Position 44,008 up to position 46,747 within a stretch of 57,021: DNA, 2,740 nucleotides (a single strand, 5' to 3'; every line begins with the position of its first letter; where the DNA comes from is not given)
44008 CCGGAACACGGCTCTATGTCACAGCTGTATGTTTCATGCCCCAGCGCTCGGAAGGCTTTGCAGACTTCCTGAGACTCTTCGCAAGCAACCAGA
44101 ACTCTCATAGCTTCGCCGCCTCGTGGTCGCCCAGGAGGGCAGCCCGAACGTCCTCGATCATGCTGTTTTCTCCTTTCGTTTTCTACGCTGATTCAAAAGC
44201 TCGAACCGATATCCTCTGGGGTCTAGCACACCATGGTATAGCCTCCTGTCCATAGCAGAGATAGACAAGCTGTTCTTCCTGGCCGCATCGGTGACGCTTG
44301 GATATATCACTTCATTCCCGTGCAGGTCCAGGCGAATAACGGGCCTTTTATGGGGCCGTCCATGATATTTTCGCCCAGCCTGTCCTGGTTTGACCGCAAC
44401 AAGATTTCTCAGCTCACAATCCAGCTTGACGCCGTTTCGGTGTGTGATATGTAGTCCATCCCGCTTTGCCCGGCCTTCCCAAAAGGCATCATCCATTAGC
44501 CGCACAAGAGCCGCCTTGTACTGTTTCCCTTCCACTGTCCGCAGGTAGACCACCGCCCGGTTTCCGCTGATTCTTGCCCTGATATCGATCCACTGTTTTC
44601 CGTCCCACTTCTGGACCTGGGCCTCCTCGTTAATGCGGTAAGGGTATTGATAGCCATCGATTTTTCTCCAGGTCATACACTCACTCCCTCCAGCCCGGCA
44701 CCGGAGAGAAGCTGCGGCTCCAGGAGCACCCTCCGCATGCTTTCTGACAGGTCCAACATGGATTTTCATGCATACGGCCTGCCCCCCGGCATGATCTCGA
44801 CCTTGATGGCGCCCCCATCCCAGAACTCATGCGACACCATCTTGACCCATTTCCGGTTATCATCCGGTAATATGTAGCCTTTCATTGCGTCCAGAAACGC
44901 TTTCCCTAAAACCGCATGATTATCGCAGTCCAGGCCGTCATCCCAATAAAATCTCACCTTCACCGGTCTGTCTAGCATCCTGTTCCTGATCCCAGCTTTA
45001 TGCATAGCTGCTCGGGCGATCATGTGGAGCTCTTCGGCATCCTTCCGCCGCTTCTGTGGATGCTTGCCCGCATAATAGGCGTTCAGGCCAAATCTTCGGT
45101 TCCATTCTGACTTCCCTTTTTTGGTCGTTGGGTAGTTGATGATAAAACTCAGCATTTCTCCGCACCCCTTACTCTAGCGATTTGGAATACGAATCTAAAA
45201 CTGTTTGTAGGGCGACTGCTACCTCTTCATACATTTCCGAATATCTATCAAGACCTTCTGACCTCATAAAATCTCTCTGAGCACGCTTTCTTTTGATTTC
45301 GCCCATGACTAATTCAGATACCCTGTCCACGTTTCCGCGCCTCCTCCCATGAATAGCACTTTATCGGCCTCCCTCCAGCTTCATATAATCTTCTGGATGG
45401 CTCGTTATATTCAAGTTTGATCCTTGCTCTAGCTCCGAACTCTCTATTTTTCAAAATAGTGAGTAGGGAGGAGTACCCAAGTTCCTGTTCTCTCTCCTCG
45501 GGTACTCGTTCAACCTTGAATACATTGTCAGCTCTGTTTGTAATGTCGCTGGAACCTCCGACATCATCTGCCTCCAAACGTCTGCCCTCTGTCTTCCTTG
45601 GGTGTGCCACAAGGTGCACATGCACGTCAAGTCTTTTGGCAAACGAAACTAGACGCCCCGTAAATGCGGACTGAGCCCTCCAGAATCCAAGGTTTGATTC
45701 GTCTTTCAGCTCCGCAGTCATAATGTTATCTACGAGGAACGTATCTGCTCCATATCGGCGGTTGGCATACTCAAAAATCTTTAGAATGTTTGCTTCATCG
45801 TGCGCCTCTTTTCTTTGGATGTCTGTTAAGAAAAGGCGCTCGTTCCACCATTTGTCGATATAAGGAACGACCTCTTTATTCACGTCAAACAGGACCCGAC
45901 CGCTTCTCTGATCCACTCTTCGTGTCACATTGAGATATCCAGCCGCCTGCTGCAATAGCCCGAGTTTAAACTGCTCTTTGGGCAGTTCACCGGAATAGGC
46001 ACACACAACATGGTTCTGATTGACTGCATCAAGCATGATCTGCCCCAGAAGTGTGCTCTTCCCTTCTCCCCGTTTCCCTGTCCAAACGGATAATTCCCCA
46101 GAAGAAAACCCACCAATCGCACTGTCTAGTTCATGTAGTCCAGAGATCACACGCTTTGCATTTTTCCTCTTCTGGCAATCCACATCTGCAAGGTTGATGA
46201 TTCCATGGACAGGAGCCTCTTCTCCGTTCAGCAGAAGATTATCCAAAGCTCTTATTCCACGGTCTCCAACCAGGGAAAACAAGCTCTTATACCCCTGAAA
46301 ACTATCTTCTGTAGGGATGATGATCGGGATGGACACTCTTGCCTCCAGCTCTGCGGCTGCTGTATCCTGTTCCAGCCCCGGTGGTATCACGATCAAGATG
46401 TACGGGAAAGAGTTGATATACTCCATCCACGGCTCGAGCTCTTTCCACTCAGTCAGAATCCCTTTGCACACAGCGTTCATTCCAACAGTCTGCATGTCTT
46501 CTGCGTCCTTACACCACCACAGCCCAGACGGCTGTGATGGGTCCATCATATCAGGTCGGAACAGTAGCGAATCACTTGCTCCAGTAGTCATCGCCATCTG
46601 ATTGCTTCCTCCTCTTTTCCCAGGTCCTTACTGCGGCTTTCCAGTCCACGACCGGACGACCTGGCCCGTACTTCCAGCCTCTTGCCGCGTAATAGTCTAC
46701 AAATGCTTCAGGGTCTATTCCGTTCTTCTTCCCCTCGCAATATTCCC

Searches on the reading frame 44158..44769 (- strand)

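Call 81: search_protein_families(library=pfam, proteins=[window:44158-44769:-], max_evalue=0.01)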
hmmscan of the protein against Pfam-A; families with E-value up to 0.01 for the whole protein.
window:44158-44769:- (203 aa): 1 family
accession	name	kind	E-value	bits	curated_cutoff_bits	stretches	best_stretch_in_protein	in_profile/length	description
PF13392.12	HNH_3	-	0.0001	22.3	24.8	1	104-129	17-42/46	HNH endonuclease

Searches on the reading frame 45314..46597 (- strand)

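Call 81: search_protein_families(library=pfam, proteins=[window:45314-46597:-], max_evalue=0.01)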
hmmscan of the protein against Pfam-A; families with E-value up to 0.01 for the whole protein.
window:45314-46597:- (427 aa): 5 families
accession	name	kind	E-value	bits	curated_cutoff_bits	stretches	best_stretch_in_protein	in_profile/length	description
PF03796.21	DnaB_C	-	3.6e-11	43.4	27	1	151-401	3-250/255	DnaB-like helicase C terminal domain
PF13481.12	AAA_25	-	2e-08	34.5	27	1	149-337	14-194/195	AAA domain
PF21198.3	ASH2L-like_WH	-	0.00031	21.4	25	1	218-264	11-54/104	Set1/Ash2 histone methyltransferase complex subunit ASH2-like, WH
PF05127.21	NAT10_TcmA_helicase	-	0.0064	16.8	22.7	0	173-247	3-78/176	RNA cytidine acetyltransferase NAT10/TcmA, helicase domain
PF25199.1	nSTAND_NTPase5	-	0.0095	16.2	34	0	171-197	45-72/145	Novel STAND NTPase 5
